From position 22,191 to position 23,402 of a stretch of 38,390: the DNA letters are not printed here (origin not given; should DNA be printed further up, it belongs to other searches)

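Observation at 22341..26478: Class III RNR operon carrying its own thiol redox relay: NrdD fused to a glutaredoxin-like domain and followed by a NADPH-motif-less thioredoxin-reductase-like flavoprotein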

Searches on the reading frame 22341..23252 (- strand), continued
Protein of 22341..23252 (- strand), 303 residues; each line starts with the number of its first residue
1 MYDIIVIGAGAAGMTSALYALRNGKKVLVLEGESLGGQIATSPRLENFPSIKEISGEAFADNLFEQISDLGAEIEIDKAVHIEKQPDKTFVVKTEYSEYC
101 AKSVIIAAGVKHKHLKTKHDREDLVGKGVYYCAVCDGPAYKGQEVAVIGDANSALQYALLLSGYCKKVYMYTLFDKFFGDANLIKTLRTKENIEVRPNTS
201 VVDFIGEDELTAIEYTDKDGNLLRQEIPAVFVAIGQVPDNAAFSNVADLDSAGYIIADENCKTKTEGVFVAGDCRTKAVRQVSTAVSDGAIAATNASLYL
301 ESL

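Call 38: find_homologous_proteins(query=window:22344-23252:-)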
Query window:22344-23252:- (303 aa): 7992 proteins with E <= 0.001 among 8000 candidates; the best 120 are listed.
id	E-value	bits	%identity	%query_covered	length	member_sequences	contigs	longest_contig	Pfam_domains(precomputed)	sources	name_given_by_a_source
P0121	1.1e-194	663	100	100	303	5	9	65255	PF01266.31,PF13450.13,PF00890.31,PF07992.21,PF00070.34,PF13738.13,PF03486.21,PF12831.14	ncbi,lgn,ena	-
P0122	3.1e-177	606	90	100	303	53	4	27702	PF01266.31,PF13450.13,PF00890.31,PF07992.21,PF00070.34,PF13738.13,PF03486.21,PF12831.14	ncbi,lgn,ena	-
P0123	7.2e-177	605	90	100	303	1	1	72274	PF01266.31,PF13450.13,PF00890.31,PF07992.21,PF00070.34,PF13738.13,PF03486.21,PF12831.14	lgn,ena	-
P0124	9.6e-177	604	90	100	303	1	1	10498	PF01266.31,PF13450.13,PF00890.31,PF07992.21,PF00070.34,PF13738.13,PF03486.21,PF12831.14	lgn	-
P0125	1.8e-176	603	90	100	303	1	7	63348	PF01266.31,PF13450.13,PF00890.31,PF07992.21,PF00070.34,PF13738.13,PF03486.21,PF12831.14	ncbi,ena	-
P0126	2.0e-176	603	90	100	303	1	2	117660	PF01266.31,PF13450.13,PF00890.31,PF07992.21,PF00070.34,PF13738.13,PF03486.21,PF12831.14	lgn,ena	-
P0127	5.0e-176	602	90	100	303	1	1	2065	PF01266.31,PF13450.13,PF00890.31,PF07992.21,PF00070.34,PF13738.13,PF03486.21,PF12831.14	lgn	-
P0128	6.3e-176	602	90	100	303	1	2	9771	PF01266.31,PF13450.13,PF00890.31,PF07992.21,PF00070.34,PF13738.13,PF03486.21,PF12831.14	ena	-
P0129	9.6e-176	601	90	100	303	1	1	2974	PF01266.31,PF13450.13,PF00890.31,PF07992.21,PF00070.34,PF13738.13,PF03486.21,PF12831.14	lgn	-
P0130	1.3e-175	601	90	100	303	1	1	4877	PF01266.31,PF13450.13,PF00890.31,PF07992.21,PF00070.34,PF13738.13,PF03486.21,PF12831.14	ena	-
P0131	1.7e-175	600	90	100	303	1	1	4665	PF01266.31,PF13450.13,PF00890.31,PF07992.21,PF00070.34,PF13738.13,PF03486.21,PF12831.14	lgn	-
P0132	3.9e-175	599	89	100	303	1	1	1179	PF01266.31,PF13450.13,PF00890.31,PF07992.21,PF00070.34,PF13738.13,PF03486.21,PF01134.29,PF12831.14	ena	-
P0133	9.2e-175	598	89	100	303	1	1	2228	PF01266.31,PF13450.13,PF00890.31,PF07992.21,PF00070.34,PF13738.13,PF03486.21,PF01134.29,PF12831.14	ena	-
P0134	9.6e-175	598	89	100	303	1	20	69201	PF01266.31,PF13450.13,PF00890.31,PF07992.21,PF00070.34,PF13738.13,PF03486.21,PF01134.29,PF12831.14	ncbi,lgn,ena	-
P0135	1.3e-174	597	89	100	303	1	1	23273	PF01266.31,PF13450.13,PF00890.31,PF07992.21,PF00070.34,PF13738.13,PF03486.21,PF01134.29,PF12831.14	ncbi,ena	-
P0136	1.3e-174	597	89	100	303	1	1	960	PF01266.31,PF13450.13,PF00890.31,PF07992.21,PF00070.34,PF13738.13,PF03486.21,PF01134.29,PF12831.14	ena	-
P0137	1.4e-174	597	89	100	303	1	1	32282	PF01266.31,PF13450.13,PF00890.31,PF07992.21,PF00070.34,PF13738.13,PF03486.21,PF01134.29,PF12831.14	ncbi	-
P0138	2.1e-174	597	89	100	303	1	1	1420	PF01266.31,PF13450.13,PF00890.31,PF07992.21,PF00070.34,PF13738.13,PF03486.21,PF12831.14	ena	-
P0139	3.1e-174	596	89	100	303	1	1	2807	PF01266.31,PF13450.13,PF00890.31,PF07992.21,PF00070.34,PF13738.13,PF03486.21,PF12831.14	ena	-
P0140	3.2e-174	596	89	100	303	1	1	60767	PF01266.31,PF13450.13,PF00890.31,PF07992.21,PF00070.34,PF13738.13,PF03486.21,PF01134.29,PF12831.14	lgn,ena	-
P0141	3.2e-174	596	89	100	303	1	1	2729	PF01266.31,PF13450.13,PF00890.31,PF07992.21,PF00070.34,PF13738.13,PF03486.21,PF12831.14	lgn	-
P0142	3.3e-174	596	89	100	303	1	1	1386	PF01266.31,PF13450.13,PF00890.31,PF07992.21,PF00070.34,PF13738.13,PF03486.21,PF01134.29,PF12831.14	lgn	-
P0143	3.4e-174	596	89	100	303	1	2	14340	PF01266.31,PF13450.13,PF00890.31,PF07992.21,PF00070.34,PF13738.13,PF03486.21,PF01134.29,PF12831.14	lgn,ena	-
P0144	3.9e-174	596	89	100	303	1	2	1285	PF01266.31,PF13450.13,PF00890.31,PF07992.21,PF00070.34,PF13738.13,PF03486.21,PF01134.29,PF12831.14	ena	-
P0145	4.8e-174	595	89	100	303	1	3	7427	PF01266.31,PF13450.13,PF00890.31,PF07992.21,PF00070.34,PF13738.13,PF03486.21,PF01134.29,PF12831.14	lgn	-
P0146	5.8e-174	595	89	100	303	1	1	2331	PF01266.31,PF13450.13,PF00890.31,PF07992.21,PF00070.34,PF13738.13,PF03486.21,PF01134.29,PF12831.14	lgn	-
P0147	8.1e-174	595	89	100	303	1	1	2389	PF01266.31,PF13450.13,PF00890.31,PF07992.21,PF00070.34,PF13738.13,PF03486.21,PF01134.29,PF12831.14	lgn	-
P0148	8.2e-174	595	89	100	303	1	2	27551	PF01266.31,PF13450.13,PF00890.31,PF07992.21,PF00070.34,PF13738.13,PF03486.21,PF01134.29,PF12831.14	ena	-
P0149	1.0e-173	594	89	100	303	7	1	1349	PF01266.31,PF13450.13,PF00890.31,PF07992.21,PF00070.34,PF13738.13,PF03486.21,PF12831.14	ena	-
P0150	1.1e-173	594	89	100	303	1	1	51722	PF01266.31,PF13450.13,PF00890.31,PF07992.21,PF00070.34,PF13738.13,PF03486.21,PF01134.29,PF12831.14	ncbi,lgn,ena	-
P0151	6.4e-173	592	87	100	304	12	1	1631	PF01266.31,PF13450.13,PF00890.31,PF07992.21,PF00070.34,PF13738.13,PF03486.21,PF01134.29,PF12831.14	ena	-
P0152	1.1e-172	591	88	100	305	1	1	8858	PF01266.31,PF13450.13,PF00890.31,PF07992.21,PF13738.13,PF03486.21,PF01134.29,PF12831.14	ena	-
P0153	1.1e-172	591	88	100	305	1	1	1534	PF01266.31,PF13450.13,PF00890.31,PF07992.21,PF13738.13,PF03486.21,PF01134.29,PF12831.14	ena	-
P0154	1.3e-172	591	88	100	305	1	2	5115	PF01266.31,PF13450.13,PF00890.31,PF07992.21,PF13738.13,PF03486.21,PF01134.29,PF12831.14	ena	-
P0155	1.4e-172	591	88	100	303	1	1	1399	PF01266.31,PF13450.13,PF00890.31,PF07992.21,PF00070.34,PF13738.13,PF03486.21,PF01134.29,PF12831.14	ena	-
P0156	1.5e-172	591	89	100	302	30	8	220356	PF01266.31,PF13450.13,PF00890.31,PF07992.21,PF00070.34,PF13738.13,PF03486.21,PF12831.14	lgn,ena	-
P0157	1.5e-172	591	88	100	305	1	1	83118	PF01266.31,PF13450.13,PF00890.31,PF07992.21,PF13738.13,PF03486.21,PF01134.29,PF12831.14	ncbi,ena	-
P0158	1.7e-172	590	88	100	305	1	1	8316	PF01266.31,PF13450.13,PF00890.31,PF07992.21,PF13738.13,PF03486.21,PF01134.29,PF12831.14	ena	-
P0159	1.8e-172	590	88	100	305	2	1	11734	PF01266.31,PF13450.13,PF00890.31,PF07992.21,PF00070.34,PF13738.13,PF03486.21,PF12831.14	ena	-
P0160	2.1e-172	590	88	100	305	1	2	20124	PF01266.31,PF13450.13,PF00890.31,PF07992.21,PF13738.13,PF03486.21,PF01134.29,PF12831.14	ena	-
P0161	2.4e-172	590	90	94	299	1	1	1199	PF01266.31,PF13450.13,PF00890.31,PF07992.21,PF00070.34,PF13738.13,PF03486.21,PF12831.14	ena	-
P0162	2.6e-172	590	88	100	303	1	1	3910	PF01266.31,PF13450.13,PF00890.31,PF07992.21,PF00070.34,PF13738.13,PF03486.21,PF12831.14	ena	-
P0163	2.6e-172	590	88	100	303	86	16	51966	PF01266.31,PF13450.13,PF00890.31,PF07992.21,PF00070.34,PF13738.13,PF03486.21,PF12831.14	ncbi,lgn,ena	-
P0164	2.7e-172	590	88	100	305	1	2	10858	PF01266.31,PF13450.13,PF00890.31,PF07992.21,PF13738.13,PF03486.21,PF01134.29,PF12831.14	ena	-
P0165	3.3e-172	589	88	100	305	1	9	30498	PF01266.31,PF13450.13,PF00890.31,PF07992.21,PF13738.13,PF03486.21,PF01134.29,PF12831.14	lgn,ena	-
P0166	3.3e-172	589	88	100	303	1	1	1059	PF01266.31,PF13450.13,PF00890.31,PF07992.21,PF13738.13,PF03486.21,PF01134.29,PF12831.14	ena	-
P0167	3.6e-172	589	88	100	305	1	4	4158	PF01266.31,PF13450.13,PF00890.31,PF07992.21,PF13738.13,PF03486.21,PF01134.29,PF12831.14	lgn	-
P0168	3.6e-172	589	88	100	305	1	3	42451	PF01266.31,PF13450.13,PF00890.31,PF07992.21,PF13738.13,PF03486.21,PF01134.29,PF12831.14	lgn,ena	-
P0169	3.6e-172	589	88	100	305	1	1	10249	PF01266.31,PF13450.13,PF00890.31,PF07992.21,PF13738.13,PF03486.21,PF01134.29,PF12831.14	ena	-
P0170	3.8e-172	589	88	100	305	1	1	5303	PF01266.31,PF13450.13,PF00890.31,PF07992.21,PF13738.13,PF03486.21,PF01134.29,PF12831.14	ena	-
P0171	3.9e-172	589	88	100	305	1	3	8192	PF01266.31,PF13450.13,PF00890.31,PF07992.21,PF13738.13,PF03486.21,PF01134.29,PF12831.14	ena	-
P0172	4.4e-172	589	88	100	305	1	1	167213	PF01266.31,PF13450.13,PF00890.31,PF07992.21,PF13738.13,PF03486.21,PF01134.29,PF12831.14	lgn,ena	-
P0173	4.6e-172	589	88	100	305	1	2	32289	PF01266.31,PF13450.13,PF00890.31,PF07992.21,PF13738.13,PF03486.21,PF01134.29,PF12831.14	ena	-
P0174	4.8e-172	589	88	100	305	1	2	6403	PF01266.31,PF13450.13,PF00890.31,PF07992.21,PF13738.13,PF03486.21,PF01134.29,PF12831.14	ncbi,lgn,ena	-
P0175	5.1e-172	589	88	100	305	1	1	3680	PF01266.31,PF13450.13,PF00890.31,PF07992.21,PF13738.13,PF03486.21,PF01134.29,PF12831.14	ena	-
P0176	5.2e-172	589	87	100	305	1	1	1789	PF01266.31,PF13450.13,PF00890.31,PF07992.21,PF13738.13,PF03486.21,PF01134.29,PF12831.14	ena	-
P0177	5.6e-172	589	88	100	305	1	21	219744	PF01266.31,PF13450.13,PF00890.31,PF07992.21,PF13738.13,PF03486.21,PF01134.29,PF12831.14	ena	-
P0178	5.6e-172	589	88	100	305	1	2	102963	PF01266.31,PF13450.13,PF00890.31,PF07992.21,PF13738.13,PF03486.21,PF01134.29,PF12831.14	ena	-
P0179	6.2e-172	589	88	100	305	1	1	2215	PF01266.31,PF13450.13,PF00890.31,PF07992.21,PF13738.13,PF03486.21,PF01134.29,PF12831.14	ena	-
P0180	7.0e-172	588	88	100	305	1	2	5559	PF01266.31,PF13450.13,PF00890.31,PF07992.21,PF13738.13,PF03486.21,PF01134.29,PF12831.14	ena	-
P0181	7.2e-172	588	88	100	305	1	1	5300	PF01266.31,PF13450.13,PF00890.31,PF07992.21,PF13738.13,PF03486.21,PF01134.29,PF12831.14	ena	-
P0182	7.2e-172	588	88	100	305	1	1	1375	PF01266.31,PF13450.13,PF00890.31,PF07992.21,PF13738.13,PF03486.21,PF01134.29,PF12831.14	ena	-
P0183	7.3e-172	588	88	100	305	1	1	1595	PF01266.31,PF13450.13,PF00890.31,PF07992.21,PF00070.34,PF13738.13,PF03486.21,PF12831.14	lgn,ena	-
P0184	7.4e-172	588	88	100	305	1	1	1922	PF01266.31,PF13450.13,PF00890.31,PF07992.21,PF00070.34,PF13738.13,PF03486.21,PF12831.14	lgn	-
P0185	7.8e-172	588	87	100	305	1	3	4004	PF01266.31,PF13450.13,PF00890.31,PF07992.21,PF13738.13,PF03486.21,PF01134.29,PF12831.14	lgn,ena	-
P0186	8.0e-172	588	87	100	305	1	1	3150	PF01266.31,PF13450.13,PF00890.31,PF07992.21,PF13738.13,PF03486.21,PF01134.29,PF12831.14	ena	-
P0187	8.2e-172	588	87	100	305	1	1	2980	PF01266.31,PF13450.13,PF00890.31,PF07992.21,PF13738.13,PF03486.21,PF01134.29,PF12831.14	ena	-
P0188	8.5e-172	588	89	100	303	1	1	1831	PF01266.31,PF13450.13,PF00890.31,PF07992.21,PF13738.13,PF03486.21,PF12831.14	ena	-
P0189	8.7e-172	588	88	100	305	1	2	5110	PF01266.31,PF13450.13,PF00890.31,PF07992.21,PF13738.13,PF03486.21,PF01134.29,PF12831.14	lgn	-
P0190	1.0e-171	588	87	100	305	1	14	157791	PF01266.31,PF13450.13,PF00890.31,PF07992.21,PF13738.13,PF03486.21,PF01134.29,PF12831.14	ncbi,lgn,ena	-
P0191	1.1e-171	588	87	100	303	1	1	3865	PF01266.31,PF13450.13,PF00890.31,PF07992.21,PF00070.34,PF13738.13,PF03486.21,PF01134.29,PF12831.14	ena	-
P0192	1.1e-171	588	87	100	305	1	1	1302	PF01266.31,PF13450.13,PF00890.31,PF07992.21,PF13738.13,PF03486.21,PF01134.29,PF12831.14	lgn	-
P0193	1.2e-171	588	88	100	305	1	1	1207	PF01266.31,PF13450.13,PF00890.31,PF07992.21,PF00070.34,PF13738.13,PF03486.21,PF12831.14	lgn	-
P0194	1.3e-171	587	87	100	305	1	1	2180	PF01266.31,PF13450.13,PF00890.31,PF07992.21,PF13738.13,PF03486.21,PF01134.29,PF12831.14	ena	-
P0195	1.4e-171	587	87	100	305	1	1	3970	PF01266.31,PF13450.13,PF00890.31,PF07992.21,PF00070.34,PF13738.13,PF03486.21,PF01134.29,PF12831.14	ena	-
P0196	1.5e-171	587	87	100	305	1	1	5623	PF01266.31,PF13450.13,PF00890.31,PF07992.21,PF13738.13,PF03486.21,PF01134.29,PF12831.14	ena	-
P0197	1.5e-171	587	87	100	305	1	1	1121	PF01266.31,PF13450.13,PF00890.31,PF07992.21,PF13738.13,PF03486.21,PF01134.29,PF12831.14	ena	-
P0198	1.5e-171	587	88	100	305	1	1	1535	PF01266.31,PF13450.13,PF00890.31,PF07992.21,PF13738.13,PF03486.21,PF01134.29,PF12831.14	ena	-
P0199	1.6e-171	587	88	100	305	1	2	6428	PF01266.31,PF13450.13,PF00890.31,PF07992.21,PF00070.34,PF13738.13,PF03486.21,PF12831.14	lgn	-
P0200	1.7e-171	587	87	100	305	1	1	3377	PF01266.31,PF13450.13,PF00890.31,PF07992.21,PF13738.13,PF03486.21,PF01134.29,PF12831.14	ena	-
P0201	1.7e-171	587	88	100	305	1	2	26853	PF01266.31,PF13450.13,PF00890.31,PF07992.21,PF00070.34,PF13738.13,PF03486.21,PF12831.14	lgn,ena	-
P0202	1.8e-171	587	87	100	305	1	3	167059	PF01266.31,PF13450.13,PF00890.31,PF07992.21,PF13738.13,PF03486.21,PF01134.29,PF12831.14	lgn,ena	-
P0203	1.9e-171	587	87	100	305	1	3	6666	PF01266.31,PF13450.13,PF00890.31,PF07992.21,PF13738.13,PF03486.21,PF01134.29,PF12831.14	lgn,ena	-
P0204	1.9e-171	587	87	100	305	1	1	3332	PF01266.31,PF13450.13,PF00890.31,PF07992.21,PF13738.13,PF03486.21,PF01134.29,PF12831.14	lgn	-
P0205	2.0e-171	587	87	100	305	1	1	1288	PF01266.31,PF13450.13,PF00890.31,PF07992.21,PF13738.13,PF03486.21,PF01134.29,PF12831.14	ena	-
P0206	2.0e-171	587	87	100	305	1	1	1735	PF01266.31,PF13450.13,PF00890.31,PF07992.21,PF13738.13,PF03486.21,PF01134.29,PF12831.14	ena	-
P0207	2.1e-171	587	88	100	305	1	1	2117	PF01266.31,PF13450.13,PF00890.31,PF07992.21,PF00070.34,PF13738.13,PF03486.21,PF01134.29,PF12831.14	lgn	-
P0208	2.2e-171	587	87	100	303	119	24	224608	PF01266.31,PF13450.13,PF00890.31,PF07992.21,PF00070.34,PF13738.13,PF03486.21,PF12831.14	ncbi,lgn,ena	-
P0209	2.2e-171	587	88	100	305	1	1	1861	PF01266.31,PF13450.13,PF00890.31,PF07992.21,PF13738.13,PF03486.21,PF01134.29,PF12831.14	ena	-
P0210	2.3e-171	587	88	100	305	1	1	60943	PF01266.31,PF13450.13,PF00890.31,PF07992.21,PF00070.34,PF13738.13,PF03486.21,PF12831.14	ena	-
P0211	2.3e-171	587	87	100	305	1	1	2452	PF01266.31,PF13450.13,PF00890.31,PF07992.21,PF00070.34,PF13738.13,PF03486.21,PF01134.29,PF12831.14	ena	-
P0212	2.4e-171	587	87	100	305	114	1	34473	PF01266.31,PF13450.13,PF00890.31,PF07992.21,PF13738.13,PF03486.21,PF01134.29,PF12831.14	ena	-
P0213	2.5e-171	587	87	100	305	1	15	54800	PF01266.31,PF13450.13,PF00890.31,PF07992.21,PF13738.13,PF03486.21,PF01134.29,PF12831.14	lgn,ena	-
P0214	2.5e-171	587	87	100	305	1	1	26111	PF01266.31,PF13450.13,PF00890.31,PF07992.21,PF13738.13,PF03486.21,PF01134.29,PF12831.14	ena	-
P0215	2.5e-171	587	87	100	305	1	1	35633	PF01266.31,PF13450.13,PF00890.31,PF07992.21,PF13738.13,PF03486.21,PF01134.29,PF12831.14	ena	-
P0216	2.5e-171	587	87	100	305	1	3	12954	PF01266.31,PF13450.13,PF00890.31,PF07992.21,PF13738.13,PF03486.21,PF01134.29,PF12831.14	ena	-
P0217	2.7e-171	586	87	100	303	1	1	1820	PF01266.31,PF13450.13,PF00890.31,PF07992.21,PF13738.13,PF03486.21,PF01134.29,PF12831.14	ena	-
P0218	2.7e-171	586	87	100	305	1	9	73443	PF01266.31,PF13450.13,PF00890.31,PF07992.21,PF13738.13,PF03486.21,PF01134.29,PF12831.14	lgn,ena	-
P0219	2.8e-171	586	87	100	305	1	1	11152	PF01266.31,PF13450.13,PF00890.31,PF07992.21,PF13738.13,PF03486.21,PF01134.29,PF12831.14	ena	-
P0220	2.8e-171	586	87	100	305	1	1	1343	PF01266.31,PF13450.13,PF00890.31,PF07992.21,PF13738.13,PF03486.21,PF01134.29,PF12831.14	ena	-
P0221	2.8e-171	586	87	100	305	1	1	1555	PF01266.31,PF13450.13,PF00890.31,PF07992.21,PF00070.34,PF13738.13,PF03486.21,PF12831.14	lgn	-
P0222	3.2e-171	586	87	100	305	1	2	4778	PF01266.31,PF13450.13,PF00890.31,PF07992.21,PF13738.13,PF03486.21,PF01134.29,PF12831.14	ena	-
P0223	3.6e-171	586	88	100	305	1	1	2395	PF01266.31,PF13450.13,PF00890.31,PF07992.21,PF00070.34,PF13738.13,PF03486.21,PF12831.14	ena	-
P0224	4.0e-171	586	87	100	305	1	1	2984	PF01266.31,PF13450.13,PF00890.31,PF07992.21,PF13738.13,PF03486.21,PF01134.29,PF12831.14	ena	-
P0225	4.1e-171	586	88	100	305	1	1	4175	PF01266.31,PF13450.13,PF00890.31,PF07992.21,PF00070.34,PF13738.13,PF03486.21,PF01134.29,PF12831.14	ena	-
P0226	4.1e-171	586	87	100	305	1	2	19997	PF01266.31,PF13450.13,PF00890.31,PF07992.21,PF13738.13,PF03486.21,PF01134.29,PF12831.14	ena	-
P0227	4.4e-171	586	87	100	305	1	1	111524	PF01266.31,PF13450.13,PF00890.31,PF07992.21,PF00070.34,PF13738.13,PF03486.21,PF12831.14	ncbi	-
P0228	4.5e-171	586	87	100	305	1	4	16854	PF01266.31,PF13450.13,PF00890.31,PF07992.21,PF13738.13,PF03486.21,PF01134.29,PF12831.14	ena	-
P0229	4.5e-171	586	87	100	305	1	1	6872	PF01266.31,PF13450.13,PF00890.31,PF07992.21,PF00070.34,PF13738.13,PF03486.21,PF12831.14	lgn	-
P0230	5.0e-171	586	87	100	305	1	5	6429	PF01266.31,PF13450.13,PF00890.31,PF07992.21,PF00070.34,PF13738.13,PF03486.21,PF12831.14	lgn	-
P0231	5.3e-171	585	87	100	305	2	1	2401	PF01266.31,PF13450.13,PF00890.31,PF07992.21,PF13738.13,PF03486.21,PF01134.29,PF12831.14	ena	-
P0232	5.4e-171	585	87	100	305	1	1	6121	PF01266.31,PF13450.13,PF00890.31,PF07992.21,PF13738.13,PF03486.21,PF01134.29,PF12831.14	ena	-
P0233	5.7e-171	585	88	100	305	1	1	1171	PF01266.31,PF13450.13,PF00890.31,PF07992.21,PF00070.34,PF13738.13,PF03486.21,PF01134.29,PF12831.14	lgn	-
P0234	5.7e-171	585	87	100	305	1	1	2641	PF01266.31,PF13450.13,PF00890.31,PF07992.21,PF13738.13,PF03486.21,PF01134.29,PF12831.14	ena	-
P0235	7.2e-171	585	87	100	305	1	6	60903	PF01266.31,PF13450.13,PF00890.31,PF07992.21,PF13738.13,PF03486.21,PF01134.29,PF12831.14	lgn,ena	-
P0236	7.2e-171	585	87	100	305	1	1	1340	PF01266.31,PF13450.13,PF00890.31,PF07992.21,PF13738.13,PF03486.21,PF01134.29,PF12831.14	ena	-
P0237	7.3e-171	585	87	100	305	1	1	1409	PF01266.31,PF13450.13,PF00890.31,PF07992.21,PF00070.34,PF13738.13,PF03486.21,PF01134.29,PF12831.14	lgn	-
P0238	7.6e-171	585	87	100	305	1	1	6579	PF01266.31,PF13450.13,PF00890.31,PF07992.21,PF00070.34,PF13738.13,PF03486.21,PF01134.29,PF12831.14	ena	-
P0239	8.3e-171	585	88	100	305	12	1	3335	PF01266.31,PF13450.13,PF00890.31,PF07992.21,PF00070.34,PF13738.13,PF03486.21,PF12831.14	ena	-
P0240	9.6e-171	585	87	100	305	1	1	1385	PF01266.31,PF13450.13,PF00890.31,PF07992.21,PF13738.13,PF03486.21,PF01134.29,PF12831.14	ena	-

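Call 39: search_dna_similar(query=window:22344-23252:-, collection=plasmids, mode=protein, max_rows=40, rows=spread)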
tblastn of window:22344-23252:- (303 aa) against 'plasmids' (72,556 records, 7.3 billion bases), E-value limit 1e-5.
Records with a match: 1007; places in all: 1247; records where one place covers at least 80% of the query: 960.
Best place of each record, by identity: <60% 1007.
By first word of the organism name: Ralstonia 137; Rhizobium 78; Sinorhizobium 67; Lactiplantibacillus 45; Streptomyces 38; Rhodococcus 36; Bacillus 33; Leuconostoc 33; Acinetobacter 28; Paraburkholderia 17; and 151 more.
By predicted mobility (MOB-suite, as given by PLSDB): non-mobilizable 582; mobilizable 257; conjugative 168.
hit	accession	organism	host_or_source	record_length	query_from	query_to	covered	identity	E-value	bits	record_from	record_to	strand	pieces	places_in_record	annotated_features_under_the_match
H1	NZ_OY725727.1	Monoglobus pectinilyticus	-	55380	1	282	93%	43.9%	4e-67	234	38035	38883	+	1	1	FAD-dependent oxidoreductase | hypothetical protein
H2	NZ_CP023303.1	Lactiplantibacillus plantarum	Homo sapiens,fecal sample,healthy adult ...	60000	2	303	100%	35.2%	1e-47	177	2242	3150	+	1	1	trxB: thioredoxin-disulfide reductase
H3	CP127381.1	Aerococcus tenax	Homo sapiens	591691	2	303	100%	34.6%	5e-45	170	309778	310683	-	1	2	trxB: thioredoxin-disulfide reductase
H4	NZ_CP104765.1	Enterococcus raffinosus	Homo sapiens,urine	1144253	1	300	99%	33.8%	2e-42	162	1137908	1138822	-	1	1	record has no annotation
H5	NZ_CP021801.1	Sinorhizobium meliloti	Medicago sativa,Single Cell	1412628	4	296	97%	33.9%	4e-38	150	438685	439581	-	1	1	none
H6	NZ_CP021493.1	Leuconostoc mesenteroides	cell culture,Baechu-kimchi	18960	2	303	100%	32.6%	1e-45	171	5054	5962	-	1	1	trxB: thioredoxin-disulfide reductase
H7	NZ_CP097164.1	Lactiplantibacillus plantarum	Homo sapiens,single cell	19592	2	303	100%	32.6%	3e-45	171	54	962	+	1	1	trxB: thioredoxin-disulfide reductase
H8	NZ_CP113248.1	Latilactobacillus sakei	Food,bacterial,Watery radish kimchi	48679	2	303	100%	32.6%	3e-45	171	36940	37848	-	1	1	trxB: thioredoxin-disulfide reductase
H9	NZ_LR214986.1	Mycoplasmopsis cynos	Dog,lung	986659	1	303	100%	32.1%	6e-41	158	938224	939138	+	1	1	FAD-dependent oxidoreductase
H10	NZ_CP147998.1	Neorhizobium sp. EC2-8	-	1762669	2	302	99%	32.0%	1e-35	143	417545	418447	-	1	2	record has no annotation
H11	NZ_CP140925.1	Sinorhizobium medicae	Medicago lupulina,whole organism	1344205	4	300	98%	32.0%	1e-33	137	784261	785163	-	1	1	record has no annotation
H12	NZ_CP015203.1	Rhodococcus sp. 008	Skate,bacterial culture,renal tissue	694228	1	300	99%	31.6%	4e-38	150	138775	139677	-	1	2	trxB: thioredoxin-disulfide reductase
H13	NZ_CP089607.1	Rhodococcus qingshengii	cell culture,activated sludge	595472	1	300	99%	31.3%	8e-38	149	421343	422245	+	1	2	trxB: thioredoxin-disulfide reductase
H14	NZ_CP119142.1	Neisseria gonorrhoeae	Homo sapiens,whole organism,synovial ...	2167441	4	302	99%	31.2%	3e-36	144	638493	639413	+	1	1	none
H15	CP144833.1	Candidatus Stammera capleta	insect metagenome,tissue sample,midgut ...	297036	4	301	98%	31.1%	9e-25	111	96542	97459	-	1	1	record has no annotation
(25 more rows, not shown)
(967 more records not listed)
